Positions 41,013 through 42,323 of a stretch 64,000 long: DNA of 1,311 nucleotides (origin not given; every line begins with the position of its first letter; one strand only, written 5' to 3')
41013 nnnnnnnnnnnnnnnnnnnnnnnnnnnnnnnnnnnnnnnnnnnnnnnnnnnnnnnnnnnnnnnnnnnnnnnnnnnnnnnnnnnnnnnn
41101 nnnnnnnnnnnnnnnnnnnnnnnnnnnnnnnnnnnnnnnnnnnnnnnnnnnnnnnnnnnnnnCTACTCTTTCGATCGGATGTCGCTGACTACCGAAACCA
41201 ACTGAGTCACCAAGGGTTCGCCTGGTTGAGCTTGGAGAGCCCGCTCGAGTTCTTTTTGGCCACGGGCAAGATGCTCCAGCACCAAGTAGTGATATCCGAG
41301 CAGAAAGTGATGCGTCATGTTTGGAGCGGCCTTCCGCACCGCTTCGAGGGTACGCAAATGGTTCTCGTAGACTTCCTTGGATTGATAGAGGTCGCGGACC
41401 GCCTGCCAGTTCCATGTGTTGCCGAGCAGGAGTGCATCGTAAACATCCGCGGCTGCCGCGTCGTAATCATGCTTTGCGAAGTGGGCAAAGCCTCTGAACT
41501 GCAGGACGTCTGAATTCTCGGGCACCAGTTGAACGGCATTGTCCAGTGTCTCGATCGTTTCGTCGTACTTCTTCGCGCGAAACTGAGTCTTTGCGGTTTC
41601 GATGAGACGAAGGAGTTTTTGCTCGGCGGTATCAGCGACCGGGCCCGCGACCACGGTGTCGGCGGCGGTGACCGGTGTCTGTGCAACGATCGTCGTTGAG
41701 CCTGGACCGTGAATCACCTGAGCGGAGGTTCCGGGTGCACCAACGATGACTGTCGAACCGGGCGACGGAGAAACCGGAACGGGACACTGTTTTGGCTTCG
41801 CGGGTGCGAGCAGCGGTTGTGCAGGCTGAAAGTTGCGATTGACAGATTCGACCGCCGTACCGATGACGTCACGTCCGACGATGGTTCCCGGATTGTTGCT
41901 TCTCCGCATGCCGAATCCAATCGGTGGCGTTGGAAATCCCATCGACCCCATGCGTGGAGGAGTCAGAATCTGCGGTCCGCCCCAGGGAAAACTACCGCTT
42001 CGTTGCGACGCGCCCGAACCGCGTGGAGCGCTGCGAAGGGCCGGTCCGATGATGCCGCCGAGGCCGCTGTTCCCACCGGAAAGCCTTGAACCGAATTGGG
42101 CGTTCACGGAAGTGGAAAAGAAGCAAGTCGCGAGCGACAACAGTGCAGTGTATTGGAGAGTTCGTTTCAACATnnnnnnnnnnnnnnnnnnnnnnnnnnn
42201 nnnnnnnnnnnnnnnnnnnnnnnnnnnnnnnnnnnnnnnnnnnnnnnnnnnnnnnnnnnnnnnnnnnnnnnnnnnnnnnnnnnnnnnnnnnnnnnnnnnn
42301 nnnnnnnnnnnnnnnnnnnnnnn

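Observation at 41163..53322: Candidate phosphorylation-gated cassette for making an extracellular fibre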

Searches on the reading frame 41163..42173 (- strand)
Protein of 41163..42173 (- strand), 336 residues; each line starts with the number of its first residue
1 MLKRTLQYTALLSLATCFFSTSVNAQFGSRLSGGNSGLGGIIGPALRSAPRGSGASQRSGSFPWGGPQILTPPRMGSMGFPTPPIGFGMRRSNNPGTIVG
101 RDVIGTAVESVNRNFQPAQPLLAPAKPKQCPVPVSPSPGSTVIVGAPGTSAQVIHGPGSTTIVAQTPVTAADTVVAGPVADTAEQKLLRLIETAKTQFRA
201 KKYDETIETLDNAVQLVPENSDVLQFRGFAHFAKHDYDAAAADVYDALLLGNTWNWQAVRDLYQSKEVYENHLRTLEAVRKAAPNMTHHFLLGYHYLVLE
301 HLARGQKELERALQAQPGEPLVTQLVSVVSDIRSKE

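Call 4: search_protein_families(library=pfam, proteins=[window:41163-42173:-], max_evalue=0.01)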
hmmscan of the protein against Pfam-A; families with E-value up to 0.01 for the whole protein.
window:41163-42173:- (336 aa): 5 families
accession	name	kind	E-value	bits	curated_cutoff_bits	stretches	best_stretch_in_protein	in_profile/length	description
PF13432.12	TPR_16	-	2.1e-06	28.5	32.7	1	194-249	4-58/65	Tetratricopeptide repeat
PF13428.12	TPR_14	-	3.6e-05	24.5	23.5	0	193-227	7-41/44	Tetratricopeptide repeat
PF14559.12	TPR_19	-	3.6e-05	24.4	25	1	199-241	3-45/68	Tetratricopeptide repeat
PF07719.23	TPR_2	-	5.3e-05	23.5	27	0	289-318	4-33/34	Tetratricopeptide repeat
PF13371.12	TPR_9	-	0.0037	17.7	35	0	199-243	7-51/73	Tetratricopeptide repeat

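Call 6: find_encoding_contigs(protein=window:41163-42173:-, flank=10000, max_places=6)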
Protein window:41163-42173:- (336 aa): no gene with exactly this product is on record in the collection.

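Call 8: find_homologous_proteins(query=window:41163-42173:-, max_evalue=0.001)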
Query window:41163-42173:- (336 aa): 13 proteins with E <= 0.001 among 8000 candidates.
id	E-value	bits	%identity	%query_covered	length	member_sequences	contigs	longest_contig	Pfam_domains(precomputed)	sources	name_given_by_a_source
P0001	3.6e-222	754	100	100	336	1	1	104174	PF13432.13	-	-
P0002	1.1e-121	424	68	88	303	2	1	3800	-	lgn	-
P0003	7.1e-118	411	74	76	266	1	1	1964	PF14559.13,PF13432.13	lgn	-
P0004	1.3e-64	236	50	71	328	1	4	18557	-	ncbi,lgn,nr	ncbi:MAG: hypothetical protein KDB03_26020 [Planctomycetales bacterium]|nr:hypothetical protein [Pla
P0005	8.8e-63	230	49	79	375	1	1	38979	PF14559.13,PF13432.13,PF13428.13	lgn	-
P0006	1.4e-50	190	44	71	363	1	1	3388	PF13428.13,PF07719.24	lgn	-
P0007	2.0e-39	153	52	44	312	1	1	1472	-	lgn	-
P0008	3.5e-35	140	47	44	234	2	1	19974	PF14559.13,PF00515.35,PF13432.13,PF13428.13,PF07719.24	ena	-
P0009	4.8e-10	57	34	43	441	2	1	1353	PF14559.13,PF12895.14,PF13432.13,PF13428.13,PF14561.13,PF07719.24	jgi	jgi:hypothetical protein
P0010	3.3e-9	54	33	42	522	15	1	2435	PF14559.13,PF12895.14,PF13432.13,PF13428.13,PF14561.13,PF07719.24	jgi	jgi:hypothetical protein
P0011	4.1e-9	54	32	43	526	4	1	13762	PF14559.13,PF12895.14,PF13432.13,PF13428.13,PF14561.13,PF07719.24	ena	-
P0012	8.0e-6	43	29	40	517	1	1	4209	PF14559.13,PF13432.13,PF13428.13,PF07719.24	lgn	-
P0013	9.2e-5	40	30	40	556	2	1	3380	PF14559.13,PF23914.2,PF13428.13,PF07719.24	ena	-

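Call 9: find_encoding_contigs(protein=P0004, flank=10000, max_places=4)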
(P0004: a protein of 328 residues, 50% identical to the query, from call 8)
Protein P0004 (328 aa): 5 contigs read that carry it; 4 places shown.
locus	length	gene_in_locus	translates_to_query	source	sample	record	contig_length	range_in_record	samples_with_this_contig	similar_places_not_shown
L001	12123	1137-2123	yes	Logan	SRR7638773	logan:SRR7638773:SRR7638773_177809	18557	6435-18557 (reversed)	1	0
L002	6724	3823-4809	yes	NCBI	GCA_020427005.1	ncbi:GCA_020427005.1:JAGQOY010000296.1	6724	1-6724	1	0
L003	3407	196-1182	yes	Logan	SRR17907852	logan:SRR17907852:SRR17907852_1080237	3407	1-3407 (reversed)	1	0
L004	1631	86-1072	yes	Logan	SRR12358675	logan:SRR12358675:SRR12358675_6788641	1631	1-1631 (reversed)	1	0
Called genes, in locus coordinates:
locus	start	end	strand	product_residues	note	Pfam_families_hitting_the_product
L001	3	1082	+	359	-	?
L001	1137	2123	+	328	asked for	-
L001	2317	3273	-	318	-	PF02469:Fasciclin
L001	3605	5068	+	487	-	PF04244:DPRP, PF03441:FAD_binding_7 (weak)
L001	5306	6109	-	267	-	PF06966:DUF1295, PF02544:Steroid_dh, PF04191:PEMT, PF04140:ICMT (weak)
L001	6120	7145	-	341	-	PF02353:CMAS, PF05175:MTS, PF13489:Methyltransf_23, PF02390:Methyltransf_4 (weak), PF13649:Methyltransf_25, PF13847:Methyltransf_31, PF08241:Methyltransf_11, PF08242:Methyltransf_12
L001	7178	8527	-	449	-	PF02353:CMAS, PF13489:Methyltransf_23 (weak), PF08241:Methyltransf_11 (weak), PF08242:Methyltransf_12, PF13649:Methyltransf_25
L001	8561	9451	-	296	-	PF07103:DUF1365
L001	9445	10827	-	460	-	PF01266:DAO (weak), PF01593:Amino_oxidase, PF13450:NAD_binding_8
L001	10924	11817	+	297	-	PF04542:Sigma70_r2, PF04545:Sigma70_r4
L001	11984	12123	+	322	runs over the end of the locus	PF00578:AhpC-TSA (weak)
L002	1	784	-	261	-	PF00069:Pkinase, PF01636:APH (faint), PF07714:PK_Tyr_Ser-Thr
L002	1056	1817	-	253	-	PF04542:Sigma70_r2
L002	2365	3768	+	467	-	-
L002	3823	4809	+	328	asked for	-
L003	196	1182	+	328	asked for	-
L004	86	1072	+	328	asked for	-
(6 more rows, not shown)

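Call 10: find_encoding_contigs(protein=P0005, flank=10000, max_places=3)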
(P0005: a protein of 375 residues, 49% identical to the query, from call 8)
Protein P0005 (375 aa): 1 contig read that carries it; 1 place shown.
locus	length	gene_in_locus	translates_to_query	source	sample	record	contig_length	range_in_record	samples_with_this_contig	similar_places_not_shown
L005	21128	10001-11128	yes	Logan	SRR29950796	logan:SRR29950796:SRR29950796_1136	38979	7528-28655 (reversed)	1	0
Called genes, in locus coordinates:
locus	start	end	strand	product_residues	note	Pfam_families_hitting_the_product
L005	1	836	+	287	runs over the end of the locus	PF00528:BPD_transp_1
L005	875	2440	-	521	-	PF00884:Sulfatase, PF01663:Phosphodiest (faint), PF01676:Metalloenzyme (faint), PF16347:SGSH_C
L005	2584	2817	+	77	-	-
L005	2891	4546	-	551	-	PF04205:FMN_bind, PF12801:Fer4_5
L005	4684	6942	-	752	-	PF07992:Pyr_redox_2 (faint), PF00890:FAD_binding_2 (faint), PF01134:GIDA (faint), PF01266:DAO (weak), PF12831:FAD_oxidored, PF13450:NAD_binding_8 (weak), PF12831:FAD_oxidored, PF25275:Golvesin_C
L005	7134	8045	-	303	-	PF12412:DUF3667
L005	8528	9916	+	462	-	-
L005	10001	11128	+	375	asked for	PF13428:TPR_14 (faint), PF13432:TPR_16 (faint), PF14559:TPR_19 (faint)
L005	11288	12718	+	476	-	-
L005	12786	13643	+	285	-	PF04199:Cyclase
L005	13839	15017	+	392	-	PF13243:SQHop_cyclase_C (faint)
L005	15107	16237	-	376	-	-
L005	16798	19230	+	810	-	-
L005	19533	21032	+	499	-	PF25990:Beta-barrel_YknX (weak)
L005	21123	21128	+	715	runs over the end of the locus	PF00005:ABC_tran, PF13401:AAA_22 (faint), PF12704:MacB_PCD, PF02687:FtsX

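Call 11: find_encoding_contigs(protein=P0008, flank=10000, max_places=3)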
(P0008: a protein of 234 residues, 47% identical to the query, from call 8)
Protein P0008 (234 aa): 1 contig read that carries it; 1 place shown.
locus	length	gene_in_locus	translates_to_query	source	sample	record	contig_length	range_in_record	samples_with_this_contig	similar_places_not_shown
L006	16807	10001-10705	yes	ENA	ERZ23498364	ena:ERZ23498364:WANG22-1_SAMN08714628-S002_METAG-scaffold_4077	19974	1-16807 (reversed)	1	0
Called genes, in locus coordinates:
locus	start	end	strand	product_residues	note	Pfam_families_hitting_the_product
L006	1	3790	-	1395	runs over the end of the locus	PF00069:Pkinase, PF07714:PK_Tyr_Ser-Thr, PF24807:WD40_CDC20-Fz, PF24817:WD40_WDHD1_1st, PF25173:Beta-prop_WDR3_1st, PF25174:Beta-prop_THOC3, PF25175:Beta-prop_WDR5, PF00400:WD40, +69 more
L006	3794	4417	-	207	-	PF07638:Sigma70_ECF, PF04542:Sigma70_r2, PF08281:Sigma70_r4_2, PF04545:Sigma70_r4 (weak)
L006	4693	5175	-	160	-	-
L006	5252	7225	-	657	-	PF00069:Pkinase (weak), PF07714:PK_Tyr_Ser-Thr, PF00069:Pkinase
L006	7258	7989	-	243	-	PF04542:Sigma70_r2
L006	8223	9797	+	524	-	-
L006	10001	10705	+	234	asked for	PF00515:TPR_1 (faint), PF07719:TPR_2 (faint), PF13428:TPR_14 (faint), PF13432:TPR_16, PF14559:TPR_19 (weak)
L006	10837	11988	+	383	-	PF01070:FMN_dh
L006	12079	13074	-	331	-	PF00892:EamA (weak)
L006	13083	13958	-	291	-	PF05721:PhyH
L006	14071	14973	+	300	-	PF20434:BD-FAE, PF12146:Hydrolase_4 (faint), PF07859:Abhydrolase_3, PF00326:Peptidase_S9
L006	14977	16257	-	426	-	PF13629:T2SS-T3SS_pil_N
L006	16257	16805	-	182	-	?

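Call 20: find_related_loci(query=A1, collection=genome_contigs, flank=10000)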
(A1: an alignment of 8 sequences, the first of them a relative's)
Query A1 (336 aa) in genome_contigs; peptide patterns used: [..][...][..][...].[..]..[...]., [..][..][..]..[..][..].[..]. (x = any residue, [..] = any of these).
203 stretches matched a pattern; 9 encode a relative of the query (tblastn E <= 1e-3); 9 distinct loci.
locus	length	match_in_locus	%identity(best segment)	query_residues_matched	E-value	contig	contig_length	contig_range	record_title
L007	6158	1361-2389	67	1-336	3e-145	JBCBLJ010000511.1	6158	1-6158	MAG: Planctomycetota bacterium isolate J06628_11 k141_680164_length_6158_cov_12.0000, whole genome shotgun sequence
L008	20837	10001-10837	54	81-335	1e-90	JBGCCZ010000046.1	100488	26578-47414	MAG: Pirellulaceae bacterium isolate SGMAG-91 contig46, whole genome shotgun sequence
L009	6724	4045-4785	50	92-329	5e-71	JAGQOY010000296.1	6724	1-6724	MAG: Planctomycetales bacterium isolate HKST-UBA26 NODE_297_length_6724_cov_4.671130, whole genome shotgun sequence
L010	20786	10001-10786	43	67-332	2e-60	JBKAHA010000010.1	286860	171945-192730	MAG: Aureliella sp. isolate p Ske_MAG1_0010, whole genome shotgun sequence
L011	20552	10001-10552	48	157-335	4e-44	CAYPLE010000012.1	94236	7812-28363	MAG TPA_asm: uncultured Pirellulaceae bacterium isolate SRP342821_co1_241 genome assembly, contig: NODE_145_length_94236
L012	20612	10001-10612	44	131-336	2e-36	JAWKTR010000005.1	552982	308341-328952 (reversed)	MAG: Pirellulaceae bacterium isolate BC2.51 BC2.51.fa-5, whole genome shotgun sequence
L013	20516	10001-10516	39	159-330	7e-30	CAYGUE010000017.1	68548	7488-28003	MAG TPA_asm: uncultured Pirellulaceae bacterium isolate ERP117304_co3_8 genome assembly, contig: NODE_600_length_68548_c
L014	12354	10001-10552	35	147-330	3e-26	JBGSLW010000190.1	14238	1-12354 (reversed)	MAG: Pirellulaceae bacterium isolate JTS-AC216 k141_239883, whole genome shotgun sequence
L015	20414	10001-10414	54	202-335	8e-34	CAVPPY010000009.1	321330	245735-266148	MAG: Pirellulaceae bacterium isolate MFD09779.bin.2.80 genome assembly, contig: contig_21158, whole genome shotgun seque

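Call 24: search_protein_families(library=ncbifam, proteins=[window:41163-42173:-, L006:7258-7989:-, L006:3794-4417:-], max_evalue=0.001)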
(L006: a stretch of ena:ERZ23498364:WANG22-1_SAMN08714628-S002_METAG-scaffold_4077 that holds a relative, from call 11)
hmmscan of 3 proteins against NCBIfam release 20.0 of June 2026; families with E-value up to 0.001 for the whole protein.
window:41163-42173:- (336 aa): 2 families
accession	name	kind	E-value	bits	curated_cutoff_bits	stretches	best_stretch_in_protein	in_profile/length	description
NF040959.1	MamA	equivalog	2.1e-06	27.3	200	0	198-248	116-166/204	magnetosome protein MamA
TIGR02917.1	PEP_TPR_lipo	equivalog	2.4e-06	25.8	312.2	1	190-325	230-334/899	XrtA/PEP-CTERM system TPR-repeat protein PrsT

L006:7258-7989:- (243 aa): 6 families
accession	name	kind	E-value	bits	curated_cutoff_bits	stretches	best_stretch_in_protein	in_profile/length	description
TIGR02937.1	sigma70-ECF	superfamily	1.1e-09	38.2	42.9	1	32-200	2-159/165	sigma-70 family RNA polymerase sigma factor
NF007227.0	PRK09645.1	subfamily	3e-07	30.5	202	1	24-147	6-125/177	sigma-70 family RNA polymerase sigma factor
TIGR02989.1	Sig-70_gvs1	subfamily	1.4e-06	28.3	124.55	1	32-120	2-88/158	RNA polymerase sigma-70 factor, Rhodopirellula/Verrucomicrobium family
NF004113.0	PRK05602.1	equivalog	4.6e-06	26.4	208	1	48-148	62-157/211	RNA polymerase sigma factor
NF009166.1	PRK12513.1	equivalog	5.1e-05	23.1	206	1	31-128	22-122/193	RNA polymerase sigma factor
NF007229.0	PRK09647.1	equivalog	0.00023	20.6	265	1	35-216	48-212/220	RNA polymerase sigma factor SigE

L006:3794-4417:- (207 aa): 85 families (the best 25 are shown)
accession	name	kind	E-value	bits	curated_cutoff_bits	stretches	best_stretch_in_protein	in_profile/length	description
TIGR02984.1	Sig-70_plancto1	subfamily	6e-32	110.7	183.75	1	13-197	3-188/189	RNA polymerase sigma-70 factor, Planctomycetaceae-specific subfamily 1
NF007230.0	PRK09648.1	subfamily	2.5e-25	89.4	209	1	5-199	14-191/195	RNA polymerase sigma factor ShbA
TIGR02937.1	sigma70-ECF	superfamily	2.2e-24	85.9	42.9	1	19-196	3-164/165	sigma-70 family RNA polymerase sigma factor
NF004113.0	PRK05602.1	equivalog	3.3e-22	79.1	208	1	5-200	33-204/211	RNA polymerase sigma factor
TIGR02989.1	Sig-70_gvs1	subfamily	1.8e-21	76.7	124.55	1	23-195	7-156/158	RNA polymerase sigma-70 factor, Rhodopirellula/Verrucomicrobium family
NF008888.0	PRK11922.1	equivalog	7.6e-21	74.8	204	1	3-202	16-201/231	RNA polymerase sigma factor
TIGR02952.1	Sig70_famx2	equivalog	2.8e-20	72.9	206.45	1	8-195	2-168/170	ECF subfamily RNA polymerase sigma factor, BldN family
NF009165.0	PRK12512.1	equivalog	2.4e-18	66.4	198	1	5-198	10-180/184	RNA polymerase sigma factor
NF009166.1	PRK12513.1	equivalog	5.7e-17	62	206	1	12-200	17-189/193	RNA polymerase sigma factor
NF007220.0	PRK09639.1-5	equivalog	3.6e-16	59.4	260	1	43-200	25-167/181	RNA polymerase sigma factor SigX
NF009191.0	PRK12539.1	subfamily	1.2e-14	54.2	171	1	5-199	9-181/185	sigma-70 family RNA polymerase sigma factor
NF007225.0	PRK09643.1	equivalog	1.9e-14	53.8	190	1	5-198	15-183/204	RNA polymerase sigma factor SigM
NF007223.0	PRK09641.1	equivalog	8.4e-14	51.8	209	1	43-198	40-185/187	RNA polymerase sigma factor SigW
NF058625.1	sigma_PG0214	equivalog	9e-14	51.5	130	1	42-200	25-164/170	GFO_1088 family ECF-type sigma factor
NF009188.0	PRK12536.1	subfamily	1.3e-13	51.3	250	1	7-199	20-188/190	RNA polymerase sigma factor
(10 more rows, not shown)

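Call 32: find_related_loci(query=A1, collection=metagenome_contigs, flank=10000)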
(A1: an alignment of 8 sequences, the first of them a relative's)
Query A1 (336 aa) in metagenome_contigs; peptide patterns used: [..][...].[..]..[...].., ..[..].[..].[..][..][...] (x = any residue, [..] = any of these).
501 stretches matched a pattern; 159 encode a relative of the query (tblastn E <= 1e-3); the best 80 are kept; 80 distinct loci.
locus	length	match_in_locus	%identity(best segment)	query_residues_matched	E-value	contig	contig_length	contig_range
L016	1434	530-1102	37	124-335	4e-36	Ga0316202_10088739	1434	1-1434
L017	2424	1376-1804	48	190-329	3e-29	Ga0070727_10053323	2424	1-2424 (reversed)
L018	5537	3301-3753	35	181-330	3e-27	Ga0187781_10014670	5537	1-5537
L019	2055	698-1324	31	119-330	3e-25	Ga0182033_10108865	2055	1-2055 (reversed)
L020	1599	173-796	32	120-330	2e-25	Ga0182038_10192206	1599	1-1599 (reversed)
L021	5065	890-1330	36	185-330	8e-25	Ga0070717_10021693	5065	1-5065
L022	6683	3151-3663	33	162-330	8e-25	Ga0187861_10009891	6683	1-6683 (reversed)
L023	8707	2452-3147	32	105-330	1e-24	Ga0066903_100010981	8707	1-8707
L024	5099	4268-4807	31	153-329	1e-24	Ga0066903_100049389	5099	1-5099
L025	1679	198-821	32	120-330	9e-25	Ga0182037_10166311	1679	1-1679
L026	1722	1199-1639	33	185-330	1e-24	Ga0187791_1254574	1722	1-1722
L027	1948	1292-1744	34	181-330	1e-24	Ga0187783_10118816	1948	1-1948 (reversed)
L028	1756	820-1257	33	186-330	2e-24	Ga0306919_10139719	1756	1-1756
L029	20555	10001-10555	28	131-331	1e-24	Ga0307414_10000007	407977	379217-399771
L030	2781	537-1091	30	131-331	6e-24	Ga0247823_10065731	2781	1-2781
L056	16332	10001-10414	36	191-327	5e-21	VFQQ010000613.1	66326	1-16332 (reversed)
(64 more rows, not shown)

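Call 55: predict_structure(alignment_id=A1)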
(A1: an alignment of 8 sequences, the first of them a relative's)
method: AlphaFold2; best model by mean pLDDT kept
length: 336 residues; sequences in the alignment: 8
mean_pLDDT: 63.4   pTM: 0.49
mean pLDDT of the five models: 63.4, 63.0, 60.4, 60.0, 59.7
residues with pLDDT >= 90: 125; 70-90: 30; 50-70: 6; < 50: 175
segments of 3 or more residues with pLDDT < 50: 1-43, 45-49, 51-62, 64-178
pLDDT, mean of each block of 10 residues (from residue 1): 40 32 33 35 41 37 41 39 35 40 39 37 36 39 35 37 40 44 84 96 97 92 95 97 94 84 92 96 95 94 95 93 92 85
secondary structure, 60 per line:
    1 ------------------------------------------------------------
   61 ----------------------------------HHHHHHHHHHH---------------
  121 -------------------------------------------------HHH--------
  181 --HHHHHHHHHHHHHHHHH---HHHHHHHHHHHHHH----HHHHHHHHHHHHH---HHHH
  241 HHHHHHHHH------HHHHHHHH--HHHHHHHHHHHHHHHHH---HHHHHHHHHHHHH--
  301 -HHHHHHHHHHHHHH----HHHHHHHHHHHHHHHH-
elements in order: H95-105 H183-199 H203-216 H221-233 H237-249 H256-263 H266-282 H286-298 H302-315 H320-335

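Call 59: fold_search(model_id=the predicted structure, library=pdb)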
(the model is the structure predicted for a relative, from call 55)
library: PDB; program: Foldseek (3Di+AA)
matches with E <= 10: 1375; with E <= 0.001: 51
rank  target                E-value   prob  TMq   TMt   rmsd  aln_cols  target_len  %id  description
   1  4cgv_B                2.6e-05  1.00  0.22  0.55  10.5       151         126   20  First TPR of Spaghetti (RPAP3) bound to HSP90 peptide SRMEEVD (released 2014-05-14)
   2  4cgv_C                2.6e-05  1.00  0.22  0.55  10.3       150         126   20  First TPR of Spaghetti (RPAP3) bound to HSP90 peptide SRMEEVD (released 2014-05-14)
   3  9gzg_A                8.2e-05  1.00  0.21  0.42  12.6       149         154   19  Crystal structure of CTPR4E4 mutant (released 2025-10-15)
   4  4cgv_A                1.1e-04  1.00  0.22  0.56  10.5       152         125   20  First TPR of Spaghetti (RPAP3) bound to HSP90 peptide SRMEEVD (released 2014-05-14)
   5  4cgv_D                1.2e-04  1.00  0.22  0.57  10.2       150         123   20  First TPR of Spaghetti (RPAP3) bound to HSP90 peptide SRMEEVD (released 2014-05-14)
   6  5lfl_B                1.2e-04  1.00  0.21  0.38  13.5       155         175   22  MamA RS-1 ArsTM double mutant (released 2017-08-02)
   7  5lfl_F                1.2e-04  1.00  0.21  0.38  13.5       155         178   22  MamA RS-1 ArsTM double mutant (released 2017-08-02)
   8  5lfl_D                1.4e-04  1.00  0.21  0.38  13.5       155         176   22  MamA RS-1 ArsTM double mutant (released 2017-08-02)
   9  9qhc_B                1.5e-04  1.00  0.21  0.26  12.9       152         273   18  Crystal structure of 8-repeat CTPR protein with eliminated coordination sites (released 2025-10-22)
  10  1na0_A                1.7e-04  1.00  0.22  0.56  10.2       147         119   18  Design of Stable alpha-Helical Arrays from an Idealized TPR Motif (released 2003-06-03)
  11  8chy                  1.8e-04  1.00  0.21  0.25  13.1       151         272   18  Crystal structure of an 8-repeat consensus TPR superhelix with Zinc. (released 2024-02-21)
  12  5lfl_A                1.8e-04  1.00  0.21  0.38  13.5       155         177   22  MamA RS-1 ArsTM double mutant (released 2017-08-02)
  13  6fd7_MODEL_1_A        1.9e-04  1.00  0.22  0.55   9.7       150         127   19  NMR structure of the first TPR domain of the human RPAP3 protein (released 2018-08-01)
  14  4xi0_B                1.9e-04  1.00  0.21  0.39  13.4       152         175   22  MamA 41-end from Desulfovibrio magneticus RS-1 (released 2015-08-19)
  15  4xi0_F                2.0e-04  1.00  0.21  0.38  13.5       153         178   22  MamA 41-end from Desulfovibrio magneticus RS-1 (released 2015-08-19)
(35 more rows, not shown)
